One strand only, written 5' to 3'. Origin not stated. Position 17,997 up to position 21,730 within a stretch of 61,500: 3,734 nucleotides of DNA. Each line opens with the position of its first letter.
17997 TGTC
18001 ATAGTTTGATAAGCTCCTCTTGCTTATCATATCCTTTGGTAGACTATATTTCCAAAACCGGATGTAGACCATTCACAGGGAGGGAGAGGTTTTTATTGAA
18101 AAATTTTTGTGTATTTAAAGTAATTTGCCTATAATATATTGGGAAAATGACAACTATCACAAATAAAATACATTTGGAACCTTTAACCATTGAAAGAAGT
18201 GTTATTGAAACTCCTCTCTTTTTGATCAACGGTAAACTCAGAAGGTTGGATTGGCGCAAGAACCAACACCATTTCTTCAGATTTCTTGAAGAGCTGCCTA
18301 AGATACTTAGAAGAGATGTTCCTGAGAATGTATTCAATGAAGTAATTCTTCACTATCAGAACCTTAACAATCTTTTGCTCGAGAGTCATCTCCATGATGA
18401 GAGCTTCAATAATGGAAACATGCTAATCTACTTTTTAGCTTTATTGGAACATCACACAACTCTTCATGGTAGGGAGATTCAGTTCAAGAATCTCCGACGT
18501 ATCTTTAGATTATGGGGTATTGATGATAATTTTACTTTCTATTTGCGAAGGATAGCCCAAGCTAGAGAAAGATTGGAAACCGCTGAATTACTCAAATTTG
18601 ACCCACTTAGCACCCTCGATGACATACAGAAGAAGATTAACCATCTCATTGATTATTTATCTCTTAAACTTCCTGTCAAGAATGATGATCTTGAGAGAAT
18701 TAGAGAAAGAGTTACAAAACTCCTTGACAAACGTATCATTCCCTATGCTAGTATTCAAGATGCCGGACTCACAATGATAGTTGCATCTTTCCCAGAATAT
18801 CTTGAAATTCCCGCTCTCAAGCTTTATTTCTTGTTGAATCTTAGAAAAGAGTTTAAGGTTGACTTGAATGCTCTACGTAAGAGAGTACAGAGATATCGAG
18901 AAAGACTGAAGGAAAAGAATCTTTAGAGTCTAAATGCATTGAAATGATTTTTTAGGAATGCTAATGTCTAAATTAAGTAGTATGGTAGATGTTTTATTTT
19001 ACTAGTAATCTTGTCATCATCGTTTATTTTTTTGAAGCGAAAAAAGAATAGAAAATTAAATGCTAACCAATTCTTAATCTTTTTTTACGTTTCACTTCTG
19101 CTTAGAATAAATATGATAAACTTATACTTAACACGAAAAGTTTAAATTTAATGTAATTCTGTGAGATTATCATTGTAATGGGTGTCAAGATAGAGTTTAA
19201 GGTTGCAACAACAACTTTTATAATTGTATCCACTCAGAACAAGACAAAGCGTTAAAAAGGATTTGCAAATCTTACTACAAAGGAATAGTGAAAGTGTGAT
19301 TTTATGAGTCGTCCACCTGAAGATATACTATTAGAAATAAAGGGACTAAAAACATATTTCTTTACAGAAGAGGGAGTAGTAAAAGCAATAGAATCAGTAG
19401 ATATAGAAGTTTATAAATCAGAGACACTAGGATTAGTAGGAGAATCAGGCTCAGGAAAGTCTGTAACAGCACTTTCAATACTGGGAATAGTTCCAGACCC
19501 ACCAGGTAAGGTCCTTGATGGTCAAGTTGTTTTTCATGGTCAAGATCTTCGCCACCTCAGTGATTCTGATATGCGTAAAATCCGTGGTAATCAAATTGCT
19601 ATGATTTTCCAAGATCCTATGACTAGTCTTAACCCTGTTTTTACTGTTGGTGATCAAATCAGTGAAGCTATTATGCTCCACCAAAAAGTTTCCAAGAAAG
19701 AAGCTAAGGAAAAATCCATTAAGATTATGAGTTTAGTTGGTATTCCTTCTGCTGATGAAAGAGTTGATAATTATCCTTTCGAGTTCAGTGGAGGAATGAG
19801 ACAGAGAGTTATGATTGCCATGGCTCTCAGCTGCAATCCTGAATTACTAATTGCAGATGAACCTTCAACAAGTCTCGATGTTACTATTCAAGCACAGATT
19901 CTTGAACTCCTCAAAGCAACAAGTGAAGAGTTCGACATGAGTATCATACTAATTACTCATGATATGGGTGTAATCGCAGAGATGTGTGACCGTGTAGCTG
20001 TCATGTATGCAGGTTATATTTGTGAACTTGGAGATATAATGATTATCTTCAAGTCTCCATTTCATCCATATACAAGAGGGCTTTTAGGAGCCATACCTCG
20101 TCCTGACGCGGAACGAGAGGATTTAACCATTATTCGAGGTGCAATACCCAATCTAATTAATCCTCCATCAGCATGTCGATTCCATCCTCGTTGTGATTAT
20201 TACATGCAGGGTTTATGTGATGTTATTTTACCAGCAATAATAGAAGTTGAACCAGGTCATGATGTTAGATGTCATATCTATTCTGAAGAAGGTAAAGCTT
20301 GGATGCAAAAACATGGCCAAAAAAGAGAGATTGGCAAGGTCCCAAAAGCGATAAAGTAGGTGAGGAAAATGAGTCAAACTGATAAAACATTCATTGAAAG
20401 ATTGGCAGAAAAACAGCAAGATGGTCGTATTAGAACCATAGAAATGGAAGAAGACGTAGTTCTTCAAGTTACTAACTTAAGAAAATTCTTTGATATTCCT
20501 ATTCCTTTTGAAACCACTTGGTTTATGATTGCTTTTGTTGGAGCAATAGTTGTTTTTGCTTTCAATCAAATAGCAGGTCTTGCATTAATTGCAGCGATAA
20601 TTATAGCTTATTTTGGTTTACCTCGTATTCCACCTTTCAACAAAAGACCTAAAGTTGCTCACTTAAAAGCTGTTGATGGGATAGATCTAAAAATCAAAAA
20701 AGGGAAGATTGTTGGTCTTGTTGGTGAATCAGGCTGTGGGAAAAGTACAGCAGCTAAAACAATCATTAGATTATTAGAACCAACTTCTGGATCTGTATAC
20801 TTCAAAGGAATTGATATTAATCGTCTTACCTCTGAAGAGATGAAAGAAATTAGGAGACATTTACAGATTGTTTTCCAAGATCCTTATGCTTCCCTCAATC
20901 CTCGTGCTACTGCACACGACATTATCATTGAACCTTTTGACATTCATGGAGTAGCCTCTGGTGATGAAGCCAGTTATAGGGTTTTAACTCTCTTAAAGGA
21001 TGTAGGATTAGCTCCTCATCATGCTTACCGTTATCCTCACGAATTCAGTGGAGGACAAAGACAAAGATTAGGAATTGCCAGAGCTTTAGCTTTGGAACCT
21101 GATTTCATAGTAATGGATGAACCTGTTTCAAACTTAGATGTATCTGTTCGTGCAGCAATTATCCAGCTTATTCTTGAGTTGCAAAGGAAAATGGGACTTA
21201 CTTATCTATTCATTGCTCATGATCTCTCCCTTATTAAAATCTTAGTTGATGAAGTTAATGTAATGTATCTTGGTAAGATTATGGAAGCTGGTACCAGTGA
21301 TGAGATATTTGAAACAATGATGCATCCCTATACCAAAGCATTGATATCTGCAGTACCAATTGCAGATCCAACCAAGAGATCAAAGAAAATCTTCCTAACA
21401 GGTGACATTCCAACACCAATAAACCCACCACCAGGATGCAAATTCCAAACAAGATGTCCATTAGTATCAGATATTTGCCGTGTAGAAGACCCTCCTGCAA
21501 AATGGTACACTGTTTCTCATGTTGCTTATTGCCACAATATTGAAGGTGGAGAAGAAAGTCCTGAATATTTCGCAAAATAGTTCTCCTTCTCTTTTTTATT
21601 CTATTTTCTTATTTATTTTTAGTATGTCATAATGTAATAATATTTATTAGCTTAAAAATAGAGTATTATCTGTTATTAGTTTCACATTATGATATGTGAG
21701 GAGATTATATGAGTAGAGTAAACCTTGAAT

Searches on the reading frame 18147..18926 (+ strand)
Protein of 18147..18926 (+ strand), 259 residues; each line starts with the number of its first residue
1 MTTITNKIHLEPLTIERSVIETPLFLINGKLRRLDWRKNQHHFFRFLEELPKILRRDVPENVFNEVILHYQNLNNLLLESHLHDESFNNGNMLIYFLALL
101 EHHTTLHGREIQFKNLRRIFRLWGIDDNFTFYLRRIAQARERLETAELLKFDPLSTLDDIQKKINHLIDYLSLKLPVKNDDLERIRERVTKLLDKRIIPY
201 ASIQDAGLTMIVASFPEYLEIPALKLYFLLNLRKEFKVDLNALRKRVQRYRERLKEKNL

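Call 12: search_protein_families(library=pfam, proteins=[window:18147-18926:+])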
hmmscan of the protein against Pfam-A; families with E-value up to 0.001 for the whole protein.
window:18147-18926:+ (259 aa): 0 families

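Call 15: search_protein_families(library=ncbifam, proteins=[window:18147-18926:+], max_evalue=0.1)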
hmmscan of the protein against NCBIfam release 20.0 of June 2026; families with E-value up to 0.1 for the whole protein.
window:18147-18926:+ (259 aa): 0 families

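Call 16: find_homologous_proteins(query=window:18147-18923:+)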
Query window:18147-18923:+ (259 aa): 19 proteins with E <= 0.001 among 1189 candidates.
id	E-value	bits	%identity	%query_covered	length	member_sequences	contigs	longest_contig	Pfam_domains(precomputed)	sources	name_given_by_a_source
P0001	2.7e-163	560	100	100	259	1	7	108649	-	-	-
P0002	1.8e-154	531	94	100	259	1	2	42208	-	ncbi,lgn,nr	ncbi:MAG: hypothetical protein HGN29_14380 [Asgard group archaeon]|nr:hypothetical protein [Asgard g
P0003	5.3e-152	523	92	100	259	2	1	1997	-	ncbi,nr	ncbi:MAG: hypothetical protein H7641_01660 [Candidatus Heimdallarchaeota archaeon]|nr:hypothetical p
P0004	9.7e-149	512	93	97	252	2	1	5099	-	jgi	jgi:hypothetical protein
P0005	6.3e-148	509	90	100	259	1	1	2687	-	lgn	-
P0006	2.9e-145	501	88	100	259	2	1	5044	-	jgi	jgi:hypothetical protein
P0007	1.5e-144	498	89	100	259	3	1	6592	-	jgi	jgi:hypothetical protein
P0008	6.2e-143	493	86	100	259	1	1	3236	-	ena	-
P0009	1.2e-95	338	62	99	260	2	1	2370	-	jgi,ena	-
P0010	4.5e-91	323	59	100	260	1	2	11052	-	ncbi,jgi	ncbi:MAG: hypothetical protein ACXABK_02565 [Candidatus Heimdallarchaeaceae archaeon]|jgi:hypothetic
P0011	1.8e-79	285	54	98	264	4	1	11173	-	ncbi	-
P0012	1.3e-78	283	53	99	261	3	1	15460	-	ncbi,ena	-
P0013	1.4e-71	259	47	98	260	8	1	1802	-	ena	-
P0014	4.5e-71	258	49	100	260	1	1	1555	-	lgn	-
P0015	6.0e-68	248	47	100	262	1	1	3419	-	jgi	-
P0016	5.3e-66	241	47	98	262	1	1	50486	-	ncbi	-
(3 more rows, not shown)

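Call 18: find_encoding_contigs(protein=P0002, flank=4000, max_places=3)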
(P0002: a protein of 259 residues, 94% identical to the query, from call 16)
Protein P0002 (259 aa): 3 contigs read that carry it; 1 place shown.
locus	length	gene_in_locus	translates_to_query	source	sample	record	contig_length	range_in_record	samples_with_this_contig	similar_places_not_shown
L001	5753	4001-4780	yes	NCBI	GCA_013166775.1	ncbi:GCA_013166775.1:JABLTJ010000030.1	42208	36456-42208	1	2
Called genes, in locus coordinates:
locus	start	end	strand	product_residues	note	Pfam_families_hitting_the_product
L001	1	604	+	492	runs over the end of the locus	-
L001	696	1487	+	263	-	PF00005:ABC_tran, PF13304:AAA_21 (faint)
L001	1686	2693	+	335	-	PF00528:BPD_transp_1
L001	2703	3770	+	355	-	PF12911:OppC_N, PF00528:BPD_transp_1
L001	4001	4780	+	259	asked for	-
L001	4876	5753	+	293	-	?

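Call 19: find_encoding_contigs(protein=P0010, flank=4000, max_places=3)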
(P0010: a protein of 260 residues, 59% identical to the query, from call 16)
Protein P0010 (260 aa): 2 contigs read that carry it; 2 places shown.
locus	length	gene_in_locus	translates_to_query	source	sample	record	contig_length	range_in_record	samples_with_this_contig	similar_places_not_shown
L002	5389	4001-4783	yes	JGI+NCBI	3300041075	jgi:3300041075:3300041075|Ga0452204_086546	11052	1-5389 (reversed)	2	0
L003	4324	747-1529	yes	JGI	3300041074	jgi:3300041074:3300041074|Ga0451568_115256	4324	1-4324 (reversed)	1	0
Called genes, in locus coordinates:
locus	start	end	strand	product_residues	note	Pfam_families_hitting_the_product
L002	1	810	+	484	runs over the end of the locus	-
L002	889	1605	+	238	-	PF00005:ABC_tran, PF13304:AAA_21 (faint)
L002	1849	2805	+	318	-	PF00528:BPD_transp_1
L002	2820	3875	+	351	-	PF12911:OppC_N, PF00528:BPD_transp_1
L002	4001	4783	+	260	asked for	-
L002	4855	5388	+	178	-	?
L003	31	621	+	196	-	PF00528:BPD_transp_1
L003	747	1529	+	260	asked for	-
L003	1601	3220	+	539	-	-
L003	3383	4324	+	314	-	?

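Call 20: find_encoding_contigs(protein=P0012, flank=4000, max_places=3)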
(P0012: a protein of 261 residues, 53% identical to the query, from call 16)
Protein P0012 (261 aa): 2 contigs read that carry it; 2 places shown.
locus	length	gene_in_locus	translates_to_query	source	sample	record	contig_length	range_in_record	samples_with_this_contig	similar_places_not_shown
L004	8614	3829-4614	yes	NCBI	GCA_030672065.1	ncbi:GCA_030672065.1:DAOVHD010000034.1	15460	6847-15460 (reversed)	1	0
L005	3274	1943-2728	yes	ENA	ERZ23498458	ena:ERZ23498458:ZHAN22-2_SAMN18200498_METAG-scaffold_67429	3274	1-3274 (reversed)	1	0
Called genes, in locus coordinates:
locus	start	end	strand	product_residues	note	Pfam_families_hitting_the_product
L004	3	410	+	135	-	?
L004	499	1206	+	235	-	PF00005:ABC_tran, PF13304:AAA_21 (faint)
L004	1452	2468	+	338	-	PF00528:BPD_transp_1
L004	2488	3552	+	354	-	PF12911:OppC_N, PF00528:BPD_transp_1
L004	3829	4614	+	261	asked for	-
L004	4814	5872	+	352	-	PF00005:ABC_tran, PF13304:AAA_21 (weak), PF08352:oligo_HPY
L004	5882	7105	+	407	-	PF00005:ABC_tran, PF08352:oligo_HPY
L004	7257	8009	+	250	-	-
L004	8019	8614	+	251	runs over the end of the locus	-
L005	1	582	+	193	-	?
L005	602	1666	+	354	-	PF12911:OppC_N, PF00528:BPD_transp_1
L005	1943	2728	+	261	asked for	-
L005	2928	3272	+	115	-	?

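Call 21: find_encoding_contigs(protein=P0016, flank=4000, max_places=3)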
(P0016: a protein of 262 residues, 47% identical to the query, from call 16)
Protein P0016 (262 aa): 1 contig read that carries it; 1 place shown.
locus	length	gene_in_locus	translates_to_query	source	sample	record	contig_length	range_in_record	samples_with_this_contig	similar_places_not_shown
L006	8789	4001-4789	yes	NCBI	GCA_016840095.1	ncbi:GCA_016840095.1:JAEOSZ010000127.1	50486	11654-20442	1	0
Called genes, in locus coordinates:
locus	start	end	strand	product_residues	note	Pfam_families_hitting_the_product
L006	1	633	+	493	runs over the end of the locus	-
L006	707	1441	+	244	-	PF00005:ABC_tran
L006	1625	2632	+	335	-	PF00528:BPD_transp_1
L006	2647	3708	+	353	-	PF12911:OppC_N, PF00528:BPD_transp_1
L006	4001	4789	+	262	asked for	-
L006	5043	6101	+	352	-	PF00005:ABC_tran, PF13304:AAA_21 (weak), PF08352:oligo_HPY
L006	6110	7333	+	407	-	PF00005:ABC_tran, PF08352:oligo_HPY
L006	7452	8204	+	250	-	-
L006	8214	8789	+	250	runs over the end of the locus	-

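Call 25: find_encoding_contigs(protein=P0001, flank=10000, max_places=10)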
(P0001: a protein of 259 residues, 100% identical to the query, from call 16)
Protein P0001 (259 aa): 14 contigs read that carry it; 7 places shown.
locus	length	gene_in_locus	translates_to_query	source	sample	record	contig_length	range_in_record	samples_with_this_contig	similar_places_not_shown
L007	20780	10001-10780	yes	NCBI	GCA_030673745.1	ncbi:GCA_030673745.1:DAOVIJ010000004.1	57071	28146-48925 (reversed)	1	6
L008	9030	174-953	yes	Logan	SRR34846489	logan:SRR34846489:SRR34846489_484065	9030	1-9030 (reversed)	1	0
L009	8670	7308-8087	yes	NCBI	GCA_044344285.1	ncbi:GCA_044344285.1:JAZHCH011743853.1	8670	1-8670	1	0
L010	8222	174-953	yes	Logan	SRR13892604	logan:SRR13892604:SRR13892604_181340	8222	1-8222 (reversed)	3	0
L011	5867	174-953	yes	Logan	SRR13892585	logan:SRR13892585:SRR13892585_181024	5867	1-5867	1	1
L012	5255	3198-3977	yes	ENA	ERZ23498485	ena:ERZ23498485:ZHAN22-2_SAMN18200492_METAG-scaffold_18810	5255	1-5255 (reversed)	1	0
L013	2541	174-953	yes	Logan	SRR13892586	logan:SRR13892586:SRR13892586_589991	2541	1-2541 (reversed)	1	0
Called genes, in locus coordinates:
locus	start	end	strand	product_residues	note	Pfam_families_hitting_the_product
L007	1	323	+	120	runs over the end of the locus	-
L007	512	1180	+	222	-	PF01066:CDP-OH_P_transf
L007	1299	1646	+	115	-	-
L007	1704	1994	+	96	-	-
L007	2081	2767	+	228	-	-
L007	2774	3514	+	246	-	PF00025:Arf, PF00009:GTP_EFTU (weak), PF00071:Ras, PF04670:Gtr1_RagA, PF08477:Roc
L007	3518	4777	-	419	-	PF12773:DZR (faint), PF13240:Zn_Ribbon_1 (faint), PF13248:Zn_ribbon_3 (faint)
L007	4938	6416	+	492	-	-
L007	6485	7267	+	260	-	PF00005:ABC_tran, PF13304:AAA_21 (faint)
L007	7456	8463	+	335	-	PF00528:BPD_transp_1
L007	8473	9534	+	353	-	PF12911:OppC_N, PF00528:BPD_transp_1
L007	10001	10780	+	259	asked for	-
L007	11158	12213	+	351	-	PF00005:ABC_tran, PF13304:AAA_21 (weak), PF08352:oligo_HPY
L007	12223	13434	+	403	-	PF00005:ABC_tran, PF08352:oligo_HPY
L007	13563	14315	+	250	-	-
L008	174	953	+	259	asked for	-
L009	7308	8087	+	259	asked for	-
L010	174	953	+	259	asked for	-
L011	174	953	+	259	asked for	-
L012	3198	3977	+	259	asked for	-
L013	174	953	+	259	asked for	-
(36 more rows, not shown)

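Call 26: find_encoding_contigs(protein=P0007, flank=3000, max_places=3)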
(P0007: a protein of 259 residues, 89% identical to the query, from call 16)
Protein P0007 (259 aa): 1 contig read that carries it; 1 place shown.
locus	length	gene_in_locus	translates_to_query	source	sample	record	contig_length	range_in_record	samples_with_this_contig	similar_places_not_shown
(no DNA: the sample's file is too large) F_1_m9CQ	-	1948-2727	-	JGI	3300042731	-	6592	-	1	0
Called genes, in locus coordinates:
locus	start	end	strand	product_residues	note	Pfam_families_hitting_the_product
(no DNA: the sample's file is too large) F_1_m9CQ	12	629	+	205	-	PF00528:BPD_transp_1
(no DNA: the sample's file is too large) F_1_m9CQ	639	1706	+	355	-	PF12911:OppC_N, PF00528:BPD_transp_1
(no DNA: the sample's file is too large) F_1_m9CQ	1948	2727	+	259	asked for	-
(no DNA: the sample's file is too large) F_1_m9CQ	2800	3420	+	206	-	-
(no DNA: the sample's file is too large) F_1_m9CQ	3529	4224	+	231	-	-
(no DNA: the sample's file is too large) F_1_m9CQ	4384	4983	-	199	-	-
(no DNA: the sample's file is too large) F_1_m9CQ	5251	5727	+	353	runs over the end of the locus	PF00005:ABC_tran, PF13304:AAA_21 (weak), PF08352:oligo_HPY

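Call 27: find_encoding_contigs(protein=P0006, flank=3000, max_places=3)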
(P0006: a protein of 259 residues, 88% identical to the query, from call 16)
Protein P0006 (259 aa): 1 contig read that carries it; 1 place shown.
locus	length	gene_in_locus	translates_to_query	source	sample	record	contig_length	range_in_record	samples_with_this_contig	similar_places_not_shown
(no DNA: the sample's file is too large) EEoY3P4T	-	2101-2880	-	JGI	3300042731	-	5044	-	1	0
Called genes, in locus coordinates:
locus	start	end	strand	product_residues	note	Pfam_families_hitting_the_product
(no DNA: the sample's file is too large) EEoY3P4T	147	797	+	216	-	PF00528:BPD_transp_1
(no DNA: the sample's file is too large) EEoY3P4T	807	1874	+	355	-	PF12911:OppC_N, PF00528:BPD_transp_1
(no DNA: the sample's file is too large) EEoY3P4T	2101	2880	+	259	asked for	-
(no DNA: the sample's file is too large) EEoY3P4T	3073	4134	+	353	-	PF00005:ABC_tran, PF13304:AAA_21 (weak), PF08352:oligo_HPY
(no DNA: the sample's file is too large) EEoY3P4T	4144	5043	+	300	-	?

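Call 28: find_encoding_contigs(protein=P0004, flank=3000, max_places=3)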
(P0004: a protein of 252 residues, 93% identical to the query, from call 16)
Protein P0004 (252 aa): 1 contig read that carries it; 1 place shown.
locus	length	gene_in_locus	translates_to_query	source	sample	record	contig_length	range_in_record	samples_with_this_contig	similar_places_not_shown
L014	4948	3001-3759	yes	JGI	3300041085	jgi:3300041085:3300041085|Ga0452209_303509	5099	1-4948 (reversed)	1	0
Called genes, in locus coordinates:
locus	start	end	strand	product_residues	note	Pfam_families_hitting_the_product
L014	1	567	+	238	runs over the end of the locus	PF00005:ABC_tran, PF13304:AAA_21 (faint)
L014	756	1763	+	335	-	PF00528:BPD_transp_1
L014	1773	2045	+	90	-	PF12911:OppC_N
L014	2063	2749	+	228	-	PF00528:BPD_transp_1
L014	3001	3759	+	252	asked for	-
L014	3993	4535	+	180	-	PF00005:ABC_tran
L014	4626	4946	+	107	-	?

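Call 93: predict_structure(alignment_id=A8)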
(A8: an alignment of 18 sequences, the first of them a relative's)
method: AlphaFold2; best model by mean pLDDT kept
length: 259 residues; sequences in the alignment: 18
mean_pLDDT: 86.2   pTM: 0.84
mean pLDDT of the five models: 86.2, 84.2, 83.6, 83.1, 74.8
residues with pLDDT >= 90: 144; 70-90: 91; 50-70: 17; < 50: 7
segments of 3 or more residues with pLDDT < 50: 1-7
pLDDT, mean of each block of 10 residues (from residue 1): 41 63 68 77 89 88 93 89 80 94 92 92 86 91 89 87 93 85 95 92 93 93 93 92 93 92
secondary structure, 60 per line:
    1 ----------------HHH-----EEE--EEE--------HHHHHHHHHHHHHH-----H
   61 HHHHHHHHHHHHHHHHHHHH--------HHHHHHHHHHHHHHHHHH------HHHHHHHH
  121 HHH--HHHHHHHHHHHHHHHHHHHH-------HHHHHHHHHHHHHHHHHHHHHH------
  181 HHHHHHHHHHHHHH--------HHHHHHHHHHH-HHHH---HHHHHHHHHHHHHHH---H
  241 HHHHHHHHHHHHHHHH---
elements in order: E25-27 E30-32 H41-54 H60-80 H89-106 H113-123 H126-145 H153-174 H181-194 H203-213 H215-218 H222-236 H240-256

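Call 95: fold_search(model_id=the predicted structure, library=pdb)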
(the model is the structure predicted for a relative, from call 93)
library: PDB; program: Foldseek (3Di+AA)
matches with E <= 10: 190; with E <= 0.001: 0
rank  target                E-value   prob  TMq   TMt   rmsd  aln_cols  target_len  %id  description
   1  9csk_A                2.5e-02  0.99  0.33  0.36   9.5       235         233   13  Crystal structure of CDK4 cyclin D1 in complex with atirmociclib (released 2025-03-26)
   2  9csk_C                3.4e-02  0.99  0.34  0.36   9.4       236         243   12  Crystal structure of CDK4 cyclin D1 in complex with atirmociclib (released 2025-03-26)
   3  2w99_A                3.4e-02  0.99  0.34  0.35   9.4       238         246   13  Crystal Structure of CDK4 in complex with a D-type cyclin (released 2009-03-10)
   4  5efq_B                5.4e-02  0.96  0.36  0.38  10.5       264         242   11  Crystal structure of human Cdk13/Cyclin K in complex with ADP-aluminum fluoride (released 2015-12-30)
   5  8bu2_I                5.4e-02  0.95  0.35  0.36  11.1       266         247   11  Structure of DDB1 bound to DS18-engaged CDK12-cyclin K (released 2023-09-13)
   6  7kpv_B                5.4e-02  0.95  0.34  0.31  11.5       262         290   10  Structure of kinase and Central lobes of yeast CKM (released 2021-01-27)
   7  2w96_A                5.7e-02  0.99  0.37  0.38   9.2       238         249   13  Crystal Structure of CDK4 in complex with a D-type cyclin (released 2009-03-10)
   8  5acb_B                6.5e-02  0.97  0.35  0.37   9.6       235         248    9  Crystal Structure of the Human Cdk12-Cyclink Complex (released 2016-06-15)
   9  9jk1_D                6.5e-02  0.93  0.32  0.34   9.6       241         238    8  Crystal structure of CDK12/Cyclin K in complex with covalent inhibitor YJZ5118 (released 2025-05-07)
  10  6p8e_A                6.9e-02  0.97  0.32  0.33   9.3       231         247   12  Crystal structure of CDK4 in complex with CyclinD1 and P27 (released 2019-12-25)
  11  6b3e_B                8.3e-02  0.96  0.36  0.38   9.6       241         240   10  Crystal structure of human CDK12/CyclinK in complex with an inhibitor (released 2017-12-27)
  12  1d3u_B                8.3e-02  0.75  0.24  0.30  15.6       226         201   13  TATA-BINDING PROTEIN/TRANSCRIPTION FACTOR (II)B/BRE+TATA-BOX COMPLEX FROM PYROCOCCUS WOESEI (released 1999-11-15)
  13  9qkt_C                8.7e-02  0.98  0.36  0.39   9.3       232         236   11  Cryo-EM structure of the CDK11B-cyclin L2-SAP30BP bound to OTS964 (conformation 1) (released 2026-03-18)
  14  9jk1_C                9.1e-02  0.95  0.36  0.39   9.4       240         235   10  Crystal structure of CDK12/Cyclin K in complex with covalent inhibitor YJZ5118 (released 2025-05-07)
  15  9hiy_I                9.1e-02  0.92  0.32  0.31  11.4       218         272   15  Cryo-EM structure of CAK (CDK7 D97N mutant) in complex with ATPgS (released 2025-08-20)
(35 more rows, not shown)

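Call 96: search_solved_structures(query=A8, max_evalue=10)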
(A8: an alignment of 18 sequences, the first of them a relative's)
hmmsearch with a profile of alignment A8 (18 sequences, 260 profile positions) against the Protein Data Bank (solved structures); distinct sequences matched with E-value up to 10: 5.
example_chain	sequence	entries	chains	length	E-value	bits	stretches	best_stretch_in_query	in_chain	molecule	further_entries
9hx4_F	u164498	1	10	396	0.035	17.2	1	142-204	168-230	Apolipoprotein A-IV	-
3s84_A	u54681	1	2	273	0.058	16.5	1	142-204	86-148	Apolipoprotein A-IV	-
3zrw_B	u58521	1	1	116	0.46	13.5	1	99-172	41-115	AF1503 PROTEIN, OSMOLARITY SENSOR PROTEIN ENVZ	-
3u59_A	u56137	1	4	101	0.82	12.7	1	121-166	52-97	Tropomyosin beta chain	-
8zbm_C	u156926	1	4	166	5.7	9.9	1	121-187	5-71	Tropomyosin beta chain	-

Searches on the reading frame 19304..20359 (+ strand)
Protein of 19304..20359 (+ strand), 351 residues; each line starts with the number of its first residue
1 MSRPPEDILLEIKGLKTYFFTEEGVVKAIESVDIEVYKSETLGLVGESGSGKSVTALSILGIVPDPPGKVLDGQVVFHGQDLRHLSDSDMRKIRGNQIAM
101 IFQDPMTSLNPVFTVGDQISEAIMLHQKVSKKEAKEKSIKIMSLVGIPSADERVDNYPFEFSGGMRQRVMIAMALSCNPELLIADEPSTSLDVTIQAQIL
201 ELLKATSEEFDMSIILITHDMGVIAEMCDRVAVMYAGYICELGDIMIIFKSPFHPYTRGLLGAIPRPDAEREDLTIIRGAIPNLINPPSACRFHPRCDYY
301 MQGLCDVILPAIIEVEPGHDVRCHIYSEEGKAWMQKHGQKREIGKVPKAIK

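Call 12: search_protein_families(library=pfam, proteins=[window:19304-20359:+])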
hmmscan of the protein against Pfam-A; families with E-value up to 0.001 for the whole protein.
window:19304-20359:+ (351 aa): 4 families
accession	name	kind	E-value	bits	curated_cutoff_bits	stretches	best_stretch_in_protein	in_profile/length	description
PF00005.33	ABC_tran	-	3.2e-28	99.5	25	1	30-188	2-136/137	ABC transporter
PF08352.17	oligo_HPY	-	2.9e-17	63.2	27.1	1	241-303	2-64/65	Oligopeptide/dipeptide transporter, C-terminal region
PF13304.12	AAA_21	-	5.5e-07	30.4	27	1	157-224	234-303/304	AAA domain, putative AbiEii toxin, Type IV TA system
PF02463.25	SMC_N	-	0.00032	20.6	40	0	39-232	24-210/220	RecF/RecN/SMC N terminal domain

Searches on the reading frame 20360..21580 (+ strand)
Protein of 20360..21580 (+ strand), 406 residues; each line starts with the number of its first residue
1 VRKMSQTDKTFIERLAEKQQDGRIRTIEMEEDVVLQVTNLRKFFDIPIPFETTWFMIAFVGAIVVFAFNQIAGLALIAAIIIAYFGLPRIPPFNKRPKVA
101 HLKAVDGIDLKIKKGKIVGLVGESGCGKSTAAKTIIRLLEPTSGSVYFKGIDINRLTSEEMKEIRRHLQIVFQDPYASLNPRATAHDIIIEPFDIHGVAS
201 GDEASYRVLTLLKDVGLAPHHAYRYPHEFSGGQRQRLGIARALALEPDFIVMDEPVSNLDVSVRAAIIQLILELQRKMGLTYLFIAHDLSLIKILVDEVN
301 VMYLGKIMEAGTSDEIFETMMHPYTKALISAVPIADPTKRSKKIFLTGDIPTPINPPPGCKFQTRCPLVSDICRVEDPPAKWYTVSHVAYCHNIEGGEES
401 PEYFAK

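Call 12: search_protein_families(library=pfam, proteins=[window:20360-21580:+])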
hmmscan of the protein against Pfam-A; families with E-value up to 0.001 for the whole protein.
window:20360-21580:+ (406 aa): 5 families
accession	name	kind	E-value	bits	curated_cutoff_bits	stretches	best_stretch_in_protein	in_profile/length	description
PF00005.33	ABC_tran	-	2.3e-33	116.1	25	1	106-256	2-136/137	ABC transporter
PF08352.17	oligo_HPY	-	8.6e-18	64.9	27.1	1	308-373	1-65/65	Oligopeptide/dipeptide transporter, C-terminal region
PF00485.24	PRK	-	0.00046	20.5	22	1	117-191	1-76/196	Phosphoribulokinase / Uridine kinase family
PF13304.12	AAA_21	-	0.00058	20.5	27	0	223-276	232-288/304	AAA domain, putative AbiEii toxin, Type IV TA system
PF13401.12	AAA_22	-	0.00085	20.1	27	0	116-178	6-64/130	AAA domain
